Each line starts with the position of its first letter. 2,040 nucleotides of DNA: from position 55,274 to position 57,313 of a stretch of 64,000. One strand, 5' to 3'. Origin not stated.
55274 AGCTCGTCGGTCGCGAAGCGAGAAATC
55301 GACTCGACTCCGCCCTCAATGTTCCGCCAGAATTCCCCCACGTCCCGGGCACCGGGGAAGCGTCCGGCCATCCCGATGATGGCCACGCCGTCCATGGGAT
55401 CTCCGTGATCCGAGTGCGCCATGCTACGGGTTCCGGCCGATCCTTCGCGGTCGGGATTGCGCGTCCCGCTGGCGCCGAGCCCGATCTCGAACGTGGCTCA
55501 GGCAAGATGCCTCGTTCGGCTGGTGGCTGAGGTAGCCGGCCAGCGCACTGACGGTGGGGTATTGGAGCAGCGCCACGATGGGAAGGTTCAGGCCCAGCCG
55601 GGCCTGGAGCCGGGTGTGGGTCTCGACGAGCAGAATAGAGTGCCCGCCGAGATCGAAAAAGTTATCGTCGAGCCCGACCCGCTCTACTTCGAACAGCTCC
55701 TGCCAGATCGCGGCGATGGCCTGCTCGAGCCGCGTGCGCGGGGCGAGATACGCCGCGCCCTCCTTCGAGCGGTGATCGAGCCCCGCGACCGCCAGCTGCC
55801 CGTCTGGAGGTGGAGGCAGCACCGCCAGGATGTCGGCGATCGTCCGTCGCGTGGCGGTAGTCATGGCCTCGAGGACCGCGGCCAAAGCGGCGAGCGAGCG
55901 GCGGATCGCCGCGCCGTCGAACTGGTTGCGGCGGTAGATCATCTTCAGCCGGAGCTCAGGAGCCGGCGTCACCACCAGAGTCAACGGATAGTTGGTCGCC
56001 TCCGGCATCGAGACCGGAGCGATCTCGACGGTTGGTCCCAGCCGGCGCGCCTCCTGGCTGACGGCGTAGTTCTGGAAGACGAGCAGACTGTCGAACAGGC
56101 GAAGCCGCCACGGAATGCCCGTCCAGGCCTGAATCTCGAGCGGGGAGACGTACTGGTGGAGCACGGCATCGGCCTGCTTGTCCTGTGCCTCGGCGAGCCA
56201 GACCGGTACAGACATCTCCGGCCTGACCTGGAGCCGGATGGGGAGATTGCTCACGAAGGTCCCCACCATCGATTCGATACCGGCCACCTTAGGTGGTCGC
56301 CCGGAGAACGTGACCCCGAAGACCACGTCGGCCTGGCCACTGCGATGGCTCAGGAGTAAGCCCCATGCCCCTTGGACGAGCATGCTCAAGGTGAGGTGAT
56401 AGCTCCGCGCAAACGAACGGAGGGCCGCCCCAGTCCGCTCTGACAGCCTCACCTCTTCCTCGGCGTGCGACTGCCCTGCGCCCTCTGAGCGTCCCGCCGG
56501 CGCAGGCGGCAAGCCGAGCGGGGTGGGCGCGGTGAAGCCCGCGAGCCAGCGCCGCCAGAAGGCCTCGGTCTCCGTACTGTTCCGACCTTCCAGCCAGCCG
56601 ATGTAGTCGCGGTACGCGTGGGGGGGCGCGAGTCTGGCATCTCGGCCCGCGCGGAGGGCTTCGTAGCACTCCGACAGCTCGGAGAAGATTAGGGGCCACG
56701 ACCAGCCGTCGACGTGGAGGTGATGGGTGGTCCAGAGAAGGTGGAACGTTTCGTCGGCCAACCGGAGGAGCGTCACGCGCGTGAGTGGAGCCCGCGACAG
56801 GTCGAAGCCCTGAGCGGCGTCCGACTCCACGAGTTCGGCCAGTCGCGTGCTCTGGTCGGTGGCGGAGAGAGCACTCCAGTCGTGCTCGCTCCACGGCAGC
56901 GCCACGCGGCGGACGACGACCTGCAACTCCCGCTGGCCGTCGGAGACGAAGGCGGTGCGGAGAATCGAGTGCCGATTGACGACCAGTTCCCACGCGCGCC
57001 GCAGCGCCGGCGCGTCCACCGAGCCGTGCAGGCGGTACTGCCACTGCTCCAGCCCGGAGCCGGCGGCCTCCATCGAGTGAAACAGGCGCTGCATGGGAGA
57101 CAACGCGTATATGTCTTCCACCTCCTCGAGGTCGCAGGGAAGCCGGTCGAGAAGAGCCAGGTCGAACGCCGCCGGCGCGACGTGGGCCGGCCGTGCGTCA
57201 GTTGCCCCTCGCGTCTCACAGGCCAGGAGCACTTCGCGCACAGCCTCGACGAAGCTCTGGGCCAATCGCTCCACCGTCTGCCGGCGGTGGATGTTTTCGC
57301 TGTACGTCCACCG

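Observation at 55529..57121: A-less C-T module at the end of NRPS-1, directly upstream of the KS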

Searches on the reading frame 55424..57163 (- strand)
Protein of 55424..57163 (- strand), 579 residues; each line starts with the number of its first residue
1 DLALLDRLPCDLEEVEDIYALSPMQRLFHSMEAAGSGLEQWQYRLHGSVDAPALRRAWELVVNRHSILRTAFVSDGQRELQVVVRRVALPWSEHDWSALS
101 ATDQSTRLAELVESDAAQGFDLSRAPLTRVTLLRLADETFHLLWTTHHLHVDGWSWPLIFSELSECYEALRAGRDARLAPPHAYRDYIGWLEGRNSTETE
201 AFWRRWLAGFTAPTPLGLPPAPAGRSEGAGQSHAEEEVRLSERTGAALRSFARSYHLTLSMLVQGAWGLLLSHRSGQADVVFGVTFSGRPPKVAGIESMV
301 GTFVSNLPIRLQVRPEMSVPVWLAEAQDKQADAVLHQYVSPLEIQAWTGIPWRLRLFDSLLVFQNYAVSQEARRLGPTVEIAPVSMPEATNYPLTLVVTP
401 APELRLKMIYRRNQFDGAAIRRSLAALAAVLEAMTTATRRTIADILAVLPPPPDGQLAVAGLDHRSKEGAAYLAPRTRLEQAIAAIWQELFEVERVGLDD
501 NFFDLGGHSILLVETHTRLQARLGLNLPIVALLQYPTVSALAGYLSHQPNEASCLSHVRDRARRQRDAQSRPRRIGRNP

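Call 9: find_related_loci(query=window:55424-57121:-, collection=genome_contigs, flank=10000)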
Query window:55424-57121:- (565 aa) in genome_contigs; peptide patterns used: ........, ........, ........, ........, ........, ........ (x = any residue, [..] = any of these).
60 stretches matched a pattern; 5 encode a relative of the query (tblastn E <= 1e-3); 5 distinct loci.
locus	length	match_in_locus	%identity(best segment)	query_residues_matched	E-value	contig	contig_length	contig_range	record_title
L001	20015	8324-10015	49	2-561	1e-167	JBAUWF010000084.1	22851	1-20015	MAG: Rhodanobacteraceae bacterium isolate MFD09702_ilm_asm_bin31 k127_133766, whole genome shotgun sequence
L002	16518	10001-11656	45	1-559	4e-149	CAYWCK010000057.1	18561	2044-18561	MAG TPA_asm: uncultured Bifidobacteriaceae bacterium isolate binchicken_co118_301 genome assembly, contig: NODE_3089_len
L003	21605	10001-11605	46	1-539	7e-153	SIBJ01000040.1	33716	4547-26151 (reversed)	MAG: Pedosphaera sp. isolate Baikal-deep-G230 BACOMB-C5625, whole genome shotgun sequence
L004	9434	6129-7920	23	27-533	9e-20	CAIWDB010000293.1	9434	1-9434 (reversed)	MAG: uncultured Methylococcaceae bacterium isolate LJ_bin-0959 genome assembly, contig: bin-0959:293/661, whole genome s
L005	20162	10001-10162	43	479-532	7e-7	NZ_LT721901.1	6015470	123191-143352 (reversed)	Mycobacterium rhizamassiliense strain AB57, whole genome shotgun sequence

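Call 13: search_protein_families(library=pfam, proteins=[L001:3710-10030:+, L001:10035-14891:+, L001:14797-18108:+, L001:18656-19699:+, L001:2065-3036:+, L001:816-1859:+], max_evalue=0.001)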
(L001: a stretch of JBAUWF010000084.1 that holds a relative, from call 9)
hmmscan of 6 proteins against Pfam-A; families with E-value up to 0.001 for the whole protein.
L001:3710-10030:+ (2106 aa): 5 families
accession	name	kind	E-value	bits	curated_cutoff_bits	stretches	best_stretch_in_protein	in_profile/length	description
PF00668.25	Condensation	-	9.5e-238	789.8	30.6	3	6-450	3-455/456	Condensation domain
PF00501.34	AMP-binding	-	4.2e-91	306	29.9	1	470-825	1-384/384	AMP-binding enzyme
PF00550.31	PP-binding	-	4.8e-32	110.5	20.8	2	2009-2072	2-67/67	Phosphopantetheine attachment site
PF13193.12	AMP-binding_C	-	2.2e-14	54.5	24.5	1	888-963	1-76/76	AMP-binding enzyme C-terminal domain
PF16911.10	PapA_C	-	0.00057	19.8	30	0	1758-1796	4-42/203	Phthiocerol/phthiodiolone dimycocerosyl transferase C-terminus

L001:10035-14891:+ (1618 aa): 9 families
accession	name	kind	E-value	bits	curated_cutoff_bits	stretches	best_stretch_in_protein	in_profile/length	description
PF00109.32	ketoacyl-synt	-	2.4e-71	240.7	20.8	1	13-262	4-252/252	Beta-ketoacyl synthase, N-terminal domain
PF00698.26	Acyl_transf_1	-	1.2e-51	176.6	32.7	1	539-819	2-277/319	Acyl transferase domain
PF00202.27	Aminotran_3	-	2.5e-45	155.3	30.5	1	1181-1566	9-401/403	Aminotransferase class-III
PF02801.28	Ketoacyl-synt_C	-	8.3e-40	135.9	20.8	1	270-389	1-118/119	Beta-ketoacyl synthase, C-terminal domain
PF22621.2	CurL-like_PKS_C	-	1.5e-22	79.8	27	1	454-517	1-64/64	CurL-like, PKS C-terminal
PF16197.11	KAsynt_C_assoc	-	4.4e-19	69.4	33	1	392-505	1-110/111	Ketoacyl-synthetase C-terminal extension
PF22336.2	RhiE-like_linker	-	1.9e-15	57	27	1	458-519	2-62/67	RhiE-like, KS-MAT linker domain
PF00550.31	PP-binding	-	2.6e-15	56.8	20.8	1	942-1008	2-67/67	Phosphopantetheine attachment site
PF00108.29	Thiolase_N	-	0.00014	21.7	26.4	1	158-211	57-112/260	Thiolase, N-terminal domain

L001:14797-18108:+ (1103 aa): 4 families
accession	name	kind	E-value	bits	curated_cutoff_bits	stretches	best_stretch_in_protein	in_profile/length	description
PF00668.25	Condensation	-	1.2e-80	272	30.6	1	57-496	7-456/456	Condensation domain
PF00501.34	AMP-binding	-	3.3e-77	260.3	29.9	1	516-854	1-384/384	AMP-binding enzyme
PF13193.12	AMP-binding_C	-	1.4e-16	61.6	24.5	1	913-987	1-76/76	AMP-binding enzyme C-terminal domain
PF00550.31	PP-binding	-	1.2e-13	51.5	20.8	1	1016-1077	2-66/67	Phosphopantetheine attachment site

L001:18656-19699:+ (347 aa): 3 families
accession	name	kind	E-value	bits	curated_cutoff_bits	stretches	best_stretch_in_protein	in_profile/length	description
PF12697.13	Abhydrolase_6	-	5.3e-09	37.5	26.3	1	112-333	1-214/217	Alpha/beta hydrolase family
PF00561.26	Abhydrolase_1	-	1.1e-06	29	25.8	1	113-262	3-146/245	alpha/beta hydrolase fold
PF12146.15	Hydrolase_4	-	0.00097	18.9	27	0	131-211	22-108/239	Serine aminopeptidase, S33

L001:2065-3036:+ (323 aa): 0 families

L001:816-1859:+ (347 aa): 1 family
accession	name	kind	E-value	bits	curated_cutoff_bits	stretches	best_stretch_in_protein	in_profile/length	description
PF01522.26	Polysacc_deac_1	-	3e-26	92.3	23.1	2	198-300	27-123/124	Polysaccharide deacetylase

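Call 14: search_protein_families(library=pfam, proteins=[L003:5327-11026:+, L003:11683-19485:+, L002:5317-8655:+, L002:8342-11680:+, L002:12304-13656:-], max_evalue=0.001)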
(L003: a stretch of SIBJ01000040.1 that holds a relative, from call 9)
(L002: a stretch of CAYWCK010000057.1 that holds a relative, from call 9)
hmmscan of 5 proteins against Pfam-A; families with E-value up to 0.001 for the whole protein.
L003:5327-11026:+ (1899 aa): 4 families
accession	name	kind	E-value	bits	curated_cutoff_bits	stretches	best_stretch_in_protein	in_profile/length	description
PF00668.25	Condensation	-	3.3e-242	804.5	30.6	3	15-459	2-456/456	Condensation domain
PF00501.34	AMP-binding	-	3.5e-96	322.8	29.9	1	479-832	1-384/384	AMP-binding enzyme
PF13193.12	AMP-binding_C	-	3.4e-15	57.2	24.5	1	891-966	1-76/76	AMP-binding enzyme C-terminal domain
PF00550.31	PP-binding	-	6.2e-13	49.2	20.8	1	996-1056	2-65/67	Phosphopantetheine attachment site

L003:11683-19485:+ (2600 aa): 11 families
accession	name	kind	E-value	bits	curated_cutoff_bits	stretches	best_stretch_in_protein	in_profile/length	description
PF00501.34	AMP-binding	-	6.9e-84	282.3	29.9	1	2000-2351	1-384/384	AMP-binding enzyme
PF00668.25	Condensation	-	3.5e-83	280.3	30.6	1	1533-1980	5-456/456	Condensation domain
PF00109.32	ketoacyl-synt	-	4e-72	243.3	20.8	1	7-258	2-252/252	Beta-ketoacyl synthase, N-terminal domain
PF00698.26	Acyl_transf_1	-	1.9e-53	182.4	32.7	1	532-853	1-317/319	Acyl transferase domain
PF00202.27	Aminotran_3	-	4.8e-44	151.1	30.5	1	1117-1478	9-372/403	Aminotransferase class-III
PF02801.28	Ketoacyl-synt_C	-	3.6e-40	137.1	20.8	1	267-384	2-118/119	Beta-ketoacyl synthase, C-terminal domain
PF00550.31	PP-binding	-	1.6e-27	95.9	20.8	2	2513-2573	2-64/67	Phosphopantetheine attachment site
PF22621.2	CurL-like_PKS_C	-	2.4e-21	75.9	27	1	449-511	2-64/64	CurL-like, PKS C-terminal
PF16197.11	KAsynt_C_assoc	-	5.6e-19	69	33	1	387-496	1-107/111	Ketoacyl-synthetase C-terminal extension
PF22336.2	RhiE-like_linker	-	1.1e-13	51.3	27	1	452-512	2-61/67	RhiE-like, KS-MAT linker domain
PF13193.12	AMP-binding_C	-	5.3e-11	43.7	24.5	1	2410-2483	1-76/76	AMP-binding enzyme C-terminal domain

L002:5317-8655:+ (1112 aa): 4 families
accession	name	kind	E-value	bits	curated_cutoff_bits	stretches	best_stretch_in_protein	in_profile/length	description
PF00501.34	AMP-binding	-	2.5e-96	323.3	29.9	1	487-840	1-384/384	AMP-binding enzyme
PF00668.25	Condensation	-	9e-92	308.6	30.6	1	23-467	2-456/456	Condensation domain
PF00550.31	PP-binding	-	5.7e-15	55.8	20.8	1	1024-1084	2-65/67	Phosphopantetheine attachment site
PF13193.12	AMP-binding_C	-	8.4e-15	55.9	24.5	1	920-994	1-76/76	AMP-binding enzyme C-terminal domain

L002:8342-11680:+ (1112 aa): 2 families
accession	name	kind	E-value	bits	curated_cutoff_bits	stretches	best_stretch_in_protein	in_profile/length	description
PF00668.25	Condensation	-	1.3e-152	509.1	30.6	2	556-982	3-445/456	Condensation domain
PF00550.31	PP-binding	-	3e-11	43.8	20.8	1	1015-1078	2-67/67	Phosphopantetheine attachment site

L002:12304-13656:- (450 aa): 0 families

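Call 19: find_homologous_proteins(query=window:55424-57163:-, max_evalue=1e-30)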
Query window:55424-57163:- (579 aa): 220 proteins with E <= 1e-30 among 8000 candidates; the best 120 are listed.
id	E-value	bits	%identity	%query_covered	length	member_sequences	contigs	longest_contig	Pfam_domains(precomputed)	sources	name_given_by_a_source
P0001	3.1e-179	616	51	99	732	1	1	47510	PF00668.26,PF00550.32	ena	-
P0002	6.5e-173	595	51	98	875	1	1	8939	PF00668.26,PF00550.32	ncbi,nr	ncbi:MAG TPA: condensation domain-containing protein, partial [Gemmatimonadales bacterium]|nr:conden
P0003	3.1e-170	586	52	98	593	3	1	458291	PF00668.26,PF00550.32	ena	-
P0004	7.5e-168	578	48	99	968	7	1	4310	PF00668.26,PF00550.32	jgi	jgi:non-ribosomal peptide synthase protein (TIGR01720 family)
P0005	6.4e-161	555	46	98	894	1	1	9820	PF00668.26,PF00550.32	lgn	-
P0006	6.1e-160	552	47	97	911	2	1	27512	PF00668.26,PF00550.32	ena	-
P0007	2.2e-159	550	46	99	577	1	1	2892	PF00668.26,PF00550.32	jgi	jgi:acyl carrier protein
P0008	6.6e-159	549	46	100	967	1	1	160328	PF00668.26,PF00550.32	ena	-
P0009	7.2e-159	548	47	97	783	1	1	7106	PF00668.26,PF00550.32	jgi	jgi:non-ribosomal peptide synthase protein (TIGR01720 family)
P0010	1.4e-158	547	47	99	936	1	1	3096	PF00668.26,PF00550.32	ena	-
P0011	1.5e-158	547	47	98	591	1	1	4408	PF00668.26,PF00550.32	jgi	jgi:aryl carrier-like protein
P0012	1.1e-156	541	47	100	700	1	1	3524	PF00668.26,PF00550.32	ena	-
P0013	1.6e-155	537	46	99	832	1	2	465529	PF00668.26,PF00550.32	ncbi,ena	-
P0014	2.4e-155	537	47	97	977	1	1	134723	PF00668.26,PF00550.32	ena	-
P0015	2.8e-153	530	47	96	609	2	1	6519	PF00668.26,PF00550.32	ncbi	-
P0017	4.5e-153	529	47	97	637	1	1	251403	PF00668.26,PF00550.32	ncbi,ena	-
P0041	1.3e-123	432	43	84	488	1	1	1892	PF00668.26,PF00550.32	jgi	jgi:acyl carrier protein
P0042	3.6e-123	431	44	90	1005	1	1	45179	PF00668.26,PF00109.33,PF00550.32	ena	-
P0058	7.4e-109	383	39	94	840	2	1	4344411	PF00668.26,PF00550.32,PF00975.27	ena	-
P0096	1.5e-95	339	42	77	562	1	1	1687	PF00668.26,PF00501.35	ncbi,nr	ncbi:MAG: AMP-binding protein, partial [bacterium]|nr:AMP-binding protein [bacterium]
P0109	1.8e-92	329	36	92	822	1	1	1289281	PF00668.26,PF00550.32,PF00975.27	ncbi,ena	-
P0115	1.8e-90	323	39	76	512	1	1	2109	PF00668.26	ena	-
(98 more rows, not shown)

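Call 20: find_encoding_contigs(protein=P0003, flank=10000, max_places=2)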
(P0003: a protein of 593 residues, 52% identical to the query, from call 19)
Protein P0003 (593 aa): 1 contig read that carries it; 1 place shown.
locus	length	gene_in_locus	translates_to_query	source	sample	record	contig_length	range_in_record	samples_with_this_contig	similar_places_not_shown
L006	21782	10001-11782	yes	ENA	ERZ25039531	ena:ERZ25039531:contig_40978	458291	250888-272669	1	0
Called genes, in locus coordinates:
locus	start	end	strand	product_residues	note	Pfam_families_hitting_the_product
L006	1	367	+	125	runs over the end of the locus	PF13484:Fer4_16 (faint), PF12838:Fer4_7 (faint), PF14697:Fer4_21 (weak), PF12797:Fer4_2 (faint), PF13237:Fer4_10 (faint)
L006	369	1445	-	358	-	PF00154:RecA_N, PF06745:ATPase (weak), PF08423:Rad51, PF27531:MT3502_N (weak), PF21096:RecA_C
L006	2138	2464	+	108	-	-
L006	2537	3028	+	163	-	PF04307:YdjM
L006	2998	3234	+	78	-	-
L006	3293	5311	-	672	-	-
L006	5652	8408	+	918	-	PF00668:Condensation, PF00501:AMP-binding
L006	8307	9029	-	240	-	-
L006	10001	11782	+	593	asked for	PF00668:Condensation, PF00550:PP-binding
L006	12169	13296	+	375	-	PF00109:ketoacyl-synt, PF02801:Ketoacyl-synt_C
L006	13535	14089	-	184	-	-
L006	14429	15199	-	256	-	-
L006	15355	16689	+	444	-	PF00202:Aminotran_3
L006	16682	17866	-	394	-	PF00108:Thiolase_N, PF22691:Thiolase_C_1 (faint), PF02803:Thiolase_C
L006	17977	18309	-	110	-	PF05258:DciA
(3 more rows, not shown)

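Call 21: find_encoding_contigs(protein=P0001, flank=10000, max_places=2)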
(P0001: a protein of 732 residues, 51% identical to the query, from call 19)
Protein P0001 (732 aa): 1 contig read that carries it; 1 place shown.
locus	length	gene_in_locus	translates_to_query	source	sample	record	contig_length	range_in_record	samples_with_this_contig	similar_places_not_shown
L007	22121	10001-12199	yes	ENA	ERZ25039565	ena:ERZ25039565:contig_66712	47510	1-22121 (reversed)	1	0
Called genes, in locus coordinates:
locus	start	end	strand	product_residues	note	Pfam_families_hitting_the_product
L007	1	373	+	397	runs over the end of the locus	PF00668:Condensation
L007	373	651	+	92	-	PF00668:Condensation (weak)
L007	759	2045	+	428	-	PF00501:AMP-binding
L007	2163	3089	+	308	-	PF00550:PP-binding, PF00668:Condensation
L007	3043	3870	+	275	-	PF00668:Condensation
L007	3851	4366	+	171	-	PF00501:AMP-binding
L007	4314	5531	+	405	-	PF00501:AMP-binding, PF13193:AMP-binding_C, PF00550:PP-binding (weak)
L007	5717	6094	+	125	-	-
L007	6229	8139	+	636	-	PF00668:Condensation, PF00501:AMP-binding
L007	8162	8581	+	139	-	PF00501:AMP-binding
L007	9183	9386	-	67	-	-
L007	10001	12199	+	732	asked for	PF00668:Condensation, PF00550:PP-binding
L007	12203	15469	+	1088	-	PF00109:ketoacyl-synt, PF02801:Ketoacyl-synt_C, PF16197:KAsynt_C_assoc, PF22336:RhiE-like_linker, PF22621:CurL-like_PKS_C, PF00698:Acyl_transf_1, PF00550:PP-binding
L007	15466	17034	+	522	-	PF00202:Aminotran_3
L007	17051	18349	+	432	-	PF00668:Condensation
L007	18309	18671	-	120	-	-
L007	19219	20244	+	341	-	PF13193:AMP-binding_C, PF00550:PP-binding (weak)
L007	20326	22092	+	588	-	PF00664:ABC_membrane, PF13555:AAA_29 (faint), PF00005:ABC_tran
